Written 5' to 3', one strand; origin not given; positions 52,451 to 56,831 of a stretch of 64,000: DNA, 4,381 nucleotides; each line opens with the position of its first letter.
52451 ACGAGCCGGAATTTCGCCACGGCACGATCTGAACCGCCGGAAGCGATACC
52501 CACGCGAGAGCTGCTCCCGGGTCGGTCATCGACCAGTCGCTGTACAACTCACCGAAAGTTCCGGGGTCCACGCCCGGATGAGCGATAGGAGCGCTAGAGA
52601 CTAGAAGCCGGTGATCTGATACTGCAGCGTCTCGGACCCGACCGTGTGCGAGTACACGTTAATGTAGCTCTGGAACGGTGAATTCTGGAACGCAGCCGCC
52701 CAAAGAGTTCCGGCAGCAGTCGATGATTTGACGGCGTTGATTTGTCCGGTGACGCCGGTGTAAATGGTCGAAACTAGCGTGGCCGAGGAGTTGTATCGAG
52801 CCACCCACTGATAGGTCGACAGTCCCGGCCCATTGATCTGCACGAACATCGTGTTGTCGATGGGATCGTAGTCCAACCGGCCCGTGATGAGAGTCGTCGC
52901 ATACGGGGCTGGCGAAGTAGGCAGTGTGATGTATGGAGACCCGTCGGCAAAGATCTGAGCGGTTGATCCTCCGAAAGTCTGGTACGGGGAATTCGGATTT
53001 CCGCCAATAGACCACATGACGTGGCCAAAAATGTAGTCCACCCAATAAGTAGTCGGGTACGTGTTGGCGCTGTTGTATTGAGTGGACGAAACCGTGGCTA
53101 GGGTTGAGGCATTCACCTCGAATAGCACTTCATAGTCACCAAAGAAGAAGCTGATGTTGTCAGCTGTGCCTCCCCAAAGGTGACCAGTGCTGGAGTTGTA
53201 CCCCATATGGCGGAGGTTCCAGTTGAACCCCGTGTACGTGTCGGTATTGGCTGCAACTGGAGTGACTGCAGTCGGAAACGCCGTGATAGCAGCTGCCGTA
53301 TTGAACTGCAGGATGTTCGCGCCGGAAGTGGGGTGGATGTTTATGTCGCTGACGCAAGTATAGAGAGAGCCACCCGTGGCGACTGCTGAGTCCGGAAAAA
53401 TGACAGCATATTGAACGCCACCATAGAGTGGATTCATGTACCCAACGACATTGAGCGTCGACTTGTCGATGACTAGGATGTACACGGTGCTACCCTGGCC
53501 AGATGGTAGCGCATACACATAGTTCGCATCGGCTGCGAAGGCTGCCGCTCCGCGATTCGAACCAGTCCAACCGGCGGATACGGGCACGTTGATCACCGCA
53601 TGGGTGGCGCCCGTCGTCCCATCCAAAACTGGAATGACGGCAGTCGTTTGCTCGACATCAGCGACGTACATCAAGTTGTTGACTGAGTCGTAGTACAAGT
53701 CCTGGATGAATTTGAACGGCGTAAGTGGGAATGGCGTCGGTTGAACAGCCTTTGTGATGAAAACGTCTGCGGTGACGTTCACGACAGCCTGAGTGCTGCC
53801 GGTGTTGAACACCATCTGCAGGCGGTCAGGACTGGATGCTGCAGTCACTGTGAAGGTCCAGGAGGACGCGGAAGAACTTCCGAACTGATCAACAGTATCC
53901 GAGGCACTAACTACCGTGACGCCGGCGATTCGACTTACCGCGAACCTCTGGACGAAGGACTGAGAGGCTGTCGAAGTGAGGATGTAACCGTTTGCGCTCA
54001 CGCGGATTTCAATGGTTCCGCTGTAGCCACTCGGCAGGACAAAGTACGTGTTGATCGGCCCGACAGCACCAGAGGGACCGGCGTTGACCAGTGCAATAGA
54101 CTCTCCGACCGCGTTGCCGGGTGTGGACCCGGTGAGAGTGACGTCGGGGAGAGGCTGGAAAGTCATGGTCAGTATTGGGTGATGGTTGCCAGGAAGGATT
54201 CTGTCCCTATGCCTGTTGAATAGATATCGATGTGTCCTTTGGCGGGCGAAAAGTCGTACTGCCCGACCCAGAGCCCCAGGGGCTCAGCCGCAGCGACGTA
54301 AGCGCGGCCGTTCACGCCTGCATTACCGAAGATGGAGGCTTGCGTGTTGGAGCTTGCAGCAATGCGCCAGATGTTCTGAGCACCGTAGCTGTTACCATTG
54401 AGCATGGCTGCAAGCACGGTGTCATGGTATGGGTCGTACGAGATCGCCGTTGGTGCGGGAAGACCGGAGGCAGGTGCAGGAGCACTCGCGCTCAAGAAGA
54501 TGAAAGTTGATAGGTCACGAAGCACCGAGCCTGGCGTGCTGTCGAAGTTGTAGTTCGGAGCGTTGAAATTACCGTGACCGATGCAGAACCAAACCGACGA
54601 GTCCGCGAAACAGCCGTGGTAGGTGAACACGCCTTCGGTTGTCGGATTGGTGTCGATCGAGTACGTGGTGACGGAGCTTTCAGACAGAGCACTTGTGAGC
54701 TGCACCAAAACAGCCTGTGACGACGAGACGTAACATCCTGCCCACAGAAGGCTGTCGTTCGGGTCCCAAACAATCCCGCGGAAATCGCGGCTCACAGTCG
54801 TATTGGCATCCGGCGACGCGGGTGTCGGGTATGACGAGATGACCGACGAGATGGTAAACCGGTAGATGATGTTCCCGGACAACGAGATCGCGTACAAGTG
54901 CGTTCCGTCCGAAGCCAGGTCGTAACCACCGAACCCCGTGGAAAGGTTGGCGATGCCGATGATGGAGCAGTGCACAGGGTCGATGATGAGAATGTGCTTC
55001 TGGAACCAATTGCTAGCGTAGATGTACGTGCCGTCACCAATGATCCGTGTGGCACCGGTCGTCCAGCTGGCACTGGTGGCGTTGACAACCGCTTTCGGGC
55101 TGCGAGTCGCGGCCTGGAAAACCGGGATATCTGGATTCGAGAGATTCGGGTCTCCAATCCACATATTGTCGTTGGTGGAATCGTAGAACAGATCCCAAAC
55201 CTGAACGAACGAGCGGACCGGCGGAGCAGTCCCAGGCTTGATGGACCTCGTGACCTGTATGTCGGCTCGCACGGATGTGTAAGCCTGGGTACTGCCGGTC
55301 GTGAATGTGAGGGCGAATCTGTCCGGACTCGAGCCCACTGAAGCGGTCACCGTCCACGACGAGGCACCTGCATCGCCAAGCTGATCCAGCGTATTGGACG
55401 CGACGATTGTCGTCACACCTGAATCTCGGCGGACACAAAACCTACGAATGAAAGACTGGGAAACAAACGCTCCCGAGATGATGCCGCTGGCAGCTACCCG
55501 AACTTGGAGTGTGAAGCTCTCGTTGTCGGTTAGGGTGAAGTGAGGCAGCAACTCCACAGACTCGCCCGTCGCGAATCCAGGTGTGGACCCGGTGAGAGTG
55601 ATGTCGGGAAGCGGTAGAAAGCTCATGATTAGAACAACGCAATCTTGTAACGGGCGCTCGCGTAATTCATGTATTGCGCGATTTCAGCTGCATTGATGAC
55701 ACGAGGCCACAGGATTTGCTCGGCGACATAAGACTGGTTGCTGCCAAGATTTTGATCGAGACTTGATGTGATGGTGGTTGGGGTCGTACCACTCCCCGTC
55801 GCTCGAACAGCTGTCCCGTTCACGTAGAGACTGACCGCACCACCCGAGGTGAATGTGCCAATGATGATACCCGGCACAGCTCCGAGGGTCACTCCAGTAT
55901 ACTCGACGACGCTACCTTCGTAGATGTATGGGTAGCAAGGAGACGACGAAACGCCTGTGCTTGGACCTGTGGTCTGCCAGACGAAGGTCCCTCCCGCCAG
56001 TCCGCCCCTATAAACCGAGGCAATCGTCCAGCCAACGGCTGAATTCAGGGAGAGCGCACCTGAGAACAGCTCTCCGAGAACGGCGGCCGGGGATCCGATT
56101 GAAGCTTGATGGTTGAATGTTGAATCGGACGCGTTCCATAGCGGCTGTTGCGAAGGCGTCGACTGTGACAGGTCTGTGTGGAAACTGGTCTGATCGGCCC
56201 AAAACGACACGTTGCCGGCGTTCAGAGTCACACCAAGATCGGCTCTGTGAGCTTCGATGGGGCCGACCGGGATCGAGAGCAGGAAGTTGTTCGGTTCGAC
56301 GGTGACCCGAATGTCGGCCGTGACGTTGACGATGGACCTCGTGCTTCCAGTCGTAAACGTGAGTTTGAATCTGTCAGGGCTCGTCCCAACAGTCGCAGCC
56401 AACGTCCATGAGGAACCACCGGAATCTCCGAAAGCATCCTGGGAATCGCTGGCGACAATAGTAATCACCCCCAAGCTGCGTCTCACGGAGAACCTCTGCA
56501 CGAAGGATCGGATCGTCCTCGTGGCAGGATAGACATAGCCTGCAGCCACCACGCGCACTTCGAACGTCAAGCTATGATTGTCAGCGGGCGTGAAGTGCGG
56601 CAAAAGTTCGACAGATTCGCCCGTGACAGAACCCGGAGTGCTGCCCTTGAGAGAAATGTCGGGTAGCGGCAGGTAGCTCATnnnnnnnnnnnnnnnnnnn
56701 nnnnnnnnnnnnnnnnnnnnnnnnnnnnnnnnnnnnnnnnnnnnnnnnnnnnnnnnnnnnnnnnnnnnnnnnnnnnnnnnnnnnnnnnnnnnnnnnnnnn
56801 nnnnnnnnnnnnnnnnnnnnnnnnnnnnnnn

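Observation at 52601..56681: Three tandem fibre paralogs: conserved N-terminal anchor, swapped C-terminal binding domains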

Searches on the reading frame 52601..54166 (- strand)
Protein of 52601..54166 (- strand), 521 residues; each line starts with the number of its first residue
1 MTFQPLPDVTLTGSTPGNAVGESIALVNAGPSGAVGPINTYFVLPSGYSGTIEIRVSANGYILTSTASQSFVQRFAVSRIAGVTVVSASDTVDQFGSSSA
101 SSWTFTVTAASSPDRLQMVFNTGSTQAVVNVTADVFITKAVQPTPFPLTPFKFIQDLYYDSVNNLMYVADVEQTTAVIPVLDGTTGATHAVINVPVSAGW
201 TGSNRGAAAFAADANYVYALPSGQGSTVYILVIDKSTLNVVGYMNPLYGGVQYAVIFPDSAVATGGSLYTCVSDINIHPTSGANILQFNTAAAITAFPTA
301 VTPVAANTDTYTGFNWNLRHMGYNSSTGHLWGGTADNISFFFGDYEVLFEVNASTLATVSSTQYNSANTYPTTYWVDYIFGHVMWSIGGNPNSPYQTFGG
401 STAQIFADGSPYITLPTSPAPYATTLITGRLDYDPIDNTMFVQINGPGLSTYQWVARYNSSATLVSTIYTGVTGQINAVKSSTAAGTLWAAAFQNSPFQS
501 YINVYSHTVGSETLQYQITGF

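Call 9: search_protein_families(library=pfam, proteins=[window:52601-54166:-], max_evalue=0.1)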
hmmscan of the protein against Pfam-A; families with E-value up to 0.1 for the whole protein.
window:52601-54166:- (521 aa): 0 families

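Call 10: search_protein_families(library=phrogs, proteins=[window:52601-54166:-], max_evalue=0.1)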
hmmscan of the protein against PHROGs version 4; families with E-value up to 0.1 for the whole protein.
window:52601-54166:- (521 aa): 0 families

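Call 88: search_protein_families(library=ncbifam, proteins=[window:52601-54166:-], max_evalue=0.1)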
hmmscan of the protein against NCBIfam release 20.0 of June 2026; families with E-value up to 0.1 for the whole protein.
window:52601-54166:- (521 aa): 0 families

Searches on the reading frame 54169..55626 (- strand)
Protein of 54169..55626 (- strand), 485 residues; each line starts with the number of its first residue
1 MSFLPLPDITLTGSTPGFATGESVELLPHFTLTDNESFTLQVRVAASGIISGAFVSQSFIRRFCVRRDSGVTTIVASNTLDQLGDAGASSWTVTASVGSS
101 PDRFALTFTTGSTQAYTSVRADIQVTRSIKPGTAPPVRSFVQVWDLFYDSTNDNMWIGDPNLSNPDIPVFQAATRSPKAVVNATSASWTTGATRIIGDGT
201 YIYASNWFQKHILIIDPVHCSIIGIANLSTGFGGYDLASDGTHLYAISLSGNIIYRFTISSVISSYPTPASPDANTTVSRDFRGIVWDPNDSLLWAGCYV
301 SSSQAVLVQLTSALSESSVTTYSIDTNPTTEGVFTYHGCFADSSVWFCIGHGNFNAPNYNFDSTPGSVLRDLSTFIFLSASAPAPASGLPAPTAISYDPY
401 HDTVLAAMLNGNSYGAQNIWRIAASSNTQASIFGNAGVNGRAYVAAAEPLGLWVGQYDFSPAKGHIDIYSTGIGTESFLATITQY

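Call 9: search_protein_families(library=pfam, proteins=[window:54169-55626:-], max_evalue=0.1)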
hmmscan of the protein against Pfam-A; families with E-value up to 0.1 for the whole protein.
window:54169-55626:- (485 aa): 0 families

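Call 10: search_protein_families(library=phrogs, proteins=[window:54169-55626:-], max_evalue=0.1)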
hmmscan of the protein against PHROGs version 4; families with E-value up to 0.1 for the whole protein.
window:54169-55626:- (485 aa): 0 families

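Call 13: search_dna_similar(query=window:54169-55626:-, collection=phages, mode=protein, max_evalue=0.001)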
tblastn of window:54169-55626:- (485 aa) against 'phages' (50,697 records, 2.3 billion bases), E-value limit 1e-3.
No match.

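Call 21: find_encoding_contigs(protein=window:54169-55626:-, flank=10000, max_places=4)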
Protein window:54169-55626:- (485 aa): 3 contigs read that carry it; 1 place shown.
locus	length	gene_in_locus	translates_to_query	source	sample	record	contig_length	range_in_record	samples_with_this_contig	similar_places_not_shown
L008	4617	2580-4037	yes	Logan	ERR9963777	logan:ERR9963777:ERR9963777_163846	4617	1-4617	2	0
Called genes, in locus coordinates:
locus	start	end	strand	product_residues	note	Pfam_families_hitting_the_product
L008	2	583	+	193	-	?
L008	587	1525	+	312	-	-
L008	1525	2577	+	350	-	-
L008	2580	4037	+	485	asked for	-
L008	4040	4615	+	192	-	?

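Call 26: search_solved_structures(query=window:54169-55626:-, max_evalue=1)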
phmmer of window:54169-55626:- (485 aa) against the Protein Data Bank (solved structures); distinct sequences matched with E-value up to 1: 5.
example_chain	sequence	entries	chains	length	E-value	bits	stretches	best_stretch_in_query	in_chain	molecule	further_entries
1l0q_A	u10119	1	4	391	0.00019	23.8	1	176-334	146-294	Surface layer protein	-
1g12_A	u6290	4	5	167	0.0058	18.8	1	294-378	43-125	PEPTIDYL-LYS METALLOENDOPEPTIDASE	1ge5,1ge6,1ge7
8prj_A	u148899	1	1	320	0.0082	18.3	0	238-327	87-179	v31Bagel8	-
8prs_A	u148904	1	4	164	0.3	13.2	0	237-296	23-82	nvBagel4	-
2nw2_B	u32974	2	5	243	0.83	11.7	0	321-375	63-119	ELS4 TCR beta chain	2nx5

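Call 88: search_protein_families(library=ncbifam, proteins=[window:54169-55626:-], max_evalue=0.1)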
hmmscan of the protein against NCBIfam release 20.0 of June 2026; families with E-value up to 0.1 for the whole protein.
window:54169-55626:- (485 aa): 0 families

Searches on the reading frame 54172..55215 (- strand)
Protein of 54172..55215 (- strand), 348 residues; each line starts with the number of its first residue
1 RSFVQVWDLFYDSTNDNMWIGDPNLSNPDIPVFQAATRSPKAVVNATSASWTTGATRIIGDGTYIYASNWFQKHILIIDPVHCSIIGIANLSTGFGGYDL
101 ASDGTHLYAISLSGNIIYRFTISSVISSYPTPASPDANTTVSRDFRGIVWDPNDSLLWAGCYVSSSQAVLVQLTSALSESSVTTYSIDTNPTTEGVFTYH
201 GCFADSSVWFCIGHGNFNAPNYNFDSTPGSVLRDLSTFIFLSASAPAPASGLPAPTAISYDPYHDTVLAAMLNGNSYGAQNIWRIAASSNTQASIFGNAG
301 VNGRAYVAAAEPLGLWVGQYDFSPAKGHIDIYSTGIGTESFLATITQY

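Call 30: find_homologous_proteins(query=A5, max_evalue=0.001)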
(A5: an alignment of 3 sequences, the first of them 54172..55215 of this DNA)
Query A5 (3 sequences) (348 aa, profile of the alignment): 3 proteins with E <= 0.001 among 8000 candidates.
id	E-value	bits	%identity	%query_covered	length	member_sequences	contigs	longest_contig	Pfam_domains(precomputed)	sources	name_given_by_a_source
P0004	8.3e-161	553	100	100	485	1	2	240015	-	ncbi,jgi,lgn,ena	jgi:hypothetical protein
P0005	6.4e-115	402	70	100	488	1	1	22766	-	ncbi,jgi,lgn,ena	jgi:hypothetical protein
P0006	6.9e-41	159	25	97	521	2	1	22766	-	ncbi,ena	-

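Call 31: find_encoding_contigs(protein=P0005, flank=10000, max_places=4)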
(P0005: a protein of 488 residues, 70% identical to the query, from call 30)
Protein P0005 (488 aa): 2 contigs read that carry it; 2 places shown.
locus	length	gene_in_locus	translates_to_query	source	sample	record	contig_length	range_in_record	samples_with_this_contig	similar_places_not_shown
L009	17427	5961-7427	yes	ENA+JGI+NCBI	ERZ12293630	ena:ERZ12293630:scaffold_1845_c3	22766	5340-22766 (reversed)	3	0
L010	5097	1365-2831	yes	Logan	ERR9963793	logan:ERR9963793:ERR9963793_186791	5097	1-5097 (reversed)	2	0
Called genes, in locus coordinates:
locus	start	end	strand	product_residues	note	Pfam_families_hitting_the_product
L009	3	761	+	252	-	?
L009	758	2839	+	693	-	-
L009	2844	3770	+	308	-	-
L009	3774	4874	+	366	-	-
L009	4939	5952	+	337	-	-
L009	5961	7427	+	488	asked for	-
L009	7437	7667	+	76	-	-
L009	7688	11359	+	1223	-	-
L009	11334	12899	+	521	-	-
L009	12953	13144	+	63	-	-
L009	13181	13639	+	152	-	-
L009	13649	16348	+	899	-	-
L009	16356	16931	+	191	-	-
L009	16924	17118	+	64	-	-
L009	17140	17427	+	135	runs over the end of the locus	-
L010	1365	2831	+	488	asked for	-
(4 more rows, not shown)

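Call 47: search_solved_structures(query=A5, max_evalue=0.01)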
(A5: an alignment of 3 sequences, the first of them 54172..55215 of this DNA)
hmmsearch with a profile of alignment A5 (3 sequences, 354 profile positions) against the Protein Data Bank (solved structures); distinct sequences matched with E-value up to 0.01: 0.

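Call 72: search_protein_families(library=pfam, alignment_id=A10, max_evalue=0.5)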
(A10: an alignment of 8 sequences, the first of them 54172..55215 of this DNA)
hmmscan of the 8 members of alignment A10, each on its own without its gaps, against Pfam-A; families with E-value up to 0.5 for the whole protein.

A. member 1, window:54172-55215:- (348 aa): 1 family
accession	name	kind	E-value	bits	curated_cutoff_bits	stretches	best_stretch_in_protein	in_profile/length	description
PF07494.17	Reg_prop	-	0.12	13.1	20.4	0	5-22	6-22/24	Two component regulator propeller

B. families by the number of members that match (of 8 scanned): 11 families
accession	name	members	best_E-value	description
PF07494.17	Reg_prop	2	0.1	Two component regulator propeller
PF16819.11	DUF5074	1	5.2e-06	Domain of unknown function (DUF5074)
PF24681.1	Kelch_KLHDC2_KLHL20_DRC7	1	0.013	KLHDC2/KLHL20/DRC7 Kelch-repeats domain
PF10282.15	Lactonase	1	0.015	Lactonase, 7-bladed beta-propeller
PF06739.17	SBBP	1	0.029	Beta-propeller repeat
PF15518.12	L_protein_N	1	0.085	L protein N-terminus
PF01436.27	NHL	1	0.16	NHL repeat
PF01791.15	DeoC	1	0.22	DeoC/LacD family aldolase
PF14681.12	UPRTase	1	0.25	Uracil phosphoribosyltransferase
PF23383.1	Beta-prop_IFT140_1st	1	0.29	IFT140 first beta-propeller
PF14192.12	DUF4314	1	0.31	Domain of unknown function (DUF4314)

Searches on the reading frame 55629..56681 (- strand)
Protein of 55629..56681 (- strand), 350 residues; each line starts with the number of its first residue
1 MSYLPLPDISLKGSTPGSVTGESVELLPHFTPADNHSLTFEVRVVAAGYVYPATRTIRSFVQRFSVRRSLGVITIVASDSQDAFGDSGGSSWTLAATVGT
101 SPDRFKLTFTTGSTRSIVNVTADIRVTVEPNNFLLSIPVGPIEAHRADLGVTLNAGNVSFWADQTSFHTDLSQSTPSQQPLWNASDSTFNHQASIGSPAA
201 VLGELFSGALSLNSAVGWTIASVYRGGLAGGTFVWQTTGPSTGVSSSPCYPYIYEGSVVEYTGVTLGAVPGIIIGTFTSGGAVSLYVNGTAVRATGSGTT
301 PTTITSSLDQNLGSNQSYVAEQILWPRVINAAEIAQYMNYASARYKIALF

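Call 9: search_protein_families(library=pfam, proteins=[window:55629-56681:-], max_evalue=0.1)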
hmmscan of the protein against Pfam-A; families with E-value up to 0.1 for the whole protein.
window:55629-56681:- (350 aa): 1 family
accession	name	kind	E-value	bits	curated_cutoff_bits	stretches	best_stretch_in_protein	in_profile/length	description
PF13385.13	Laminin_G_3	-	0.0069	17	27.6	1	274-335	85-151/151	Concanavalin A-like lectin/glucanases superfamily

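Call 10: search_protein_families(library=phrogs, proteins=[window:55629-56681:-], max_evalue=0.1)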
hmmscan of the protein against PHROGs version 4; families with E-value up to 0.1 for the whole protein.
window:55629-56681:- (350 aa): 0 families

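Call 25: search_solved_structures(query=window:55629-56681:-, max_evalue=1)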
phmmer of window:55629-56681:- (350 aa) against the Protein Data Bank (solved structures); distinct sequences matched with E-value up to 1: 0.

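Call 56: predict_structure(alignment_id=A8)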
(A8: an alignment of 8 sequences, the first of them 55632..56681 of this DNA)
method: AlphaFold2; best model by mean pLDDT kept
length: 350 residues; sequences in the alignment: 8
mean_pLDDT: 54.2   pTM: 0.39
mean pLDDT of the five models: 54.2, 51.5, 50.1, 50.0, 47.4
residues with pLDDT >= 90: 63; 70-90: 55; 50-70: 33; < 50: 199
segments of 3 or more residues with pLDDT < 50: 1-4, 131-174, 184-326, 347-350
pLDDT, mean of each block of 10 residues (from residue 1): 56 94 89 83 94 88 90 85 81 88 87 92 82 32 30 28 36 49 44 36 34 30 30 25 28 34 36 33 37 35 27 32 45 56 50
secondary structure, 60 per line:
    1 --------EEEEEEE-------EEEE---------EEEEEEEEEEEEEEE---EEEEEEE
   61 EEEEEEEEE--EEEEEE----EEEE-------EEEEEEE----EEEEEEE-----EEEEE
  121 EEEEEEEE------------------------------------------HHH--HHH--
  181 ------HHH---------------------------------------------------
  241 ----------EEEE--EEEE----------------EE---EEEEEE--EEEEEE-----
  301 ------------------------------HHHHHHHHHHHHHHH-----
elements in order: E9-15 E23-26 E36-50 E54-69 E72-77 E82-85 E93-99 E104-110 E116-128 E251-254 E257-260 E282-287 E290-295 H331-345

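Call 88: search_protein_families(library=ncbifam, proteins=[window:55629-56681:-], max_evalue=0.1)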
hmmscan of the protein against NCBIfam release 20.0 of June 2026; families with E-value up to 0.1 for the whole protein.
window:55629-56681:- (350 aa): 0 families
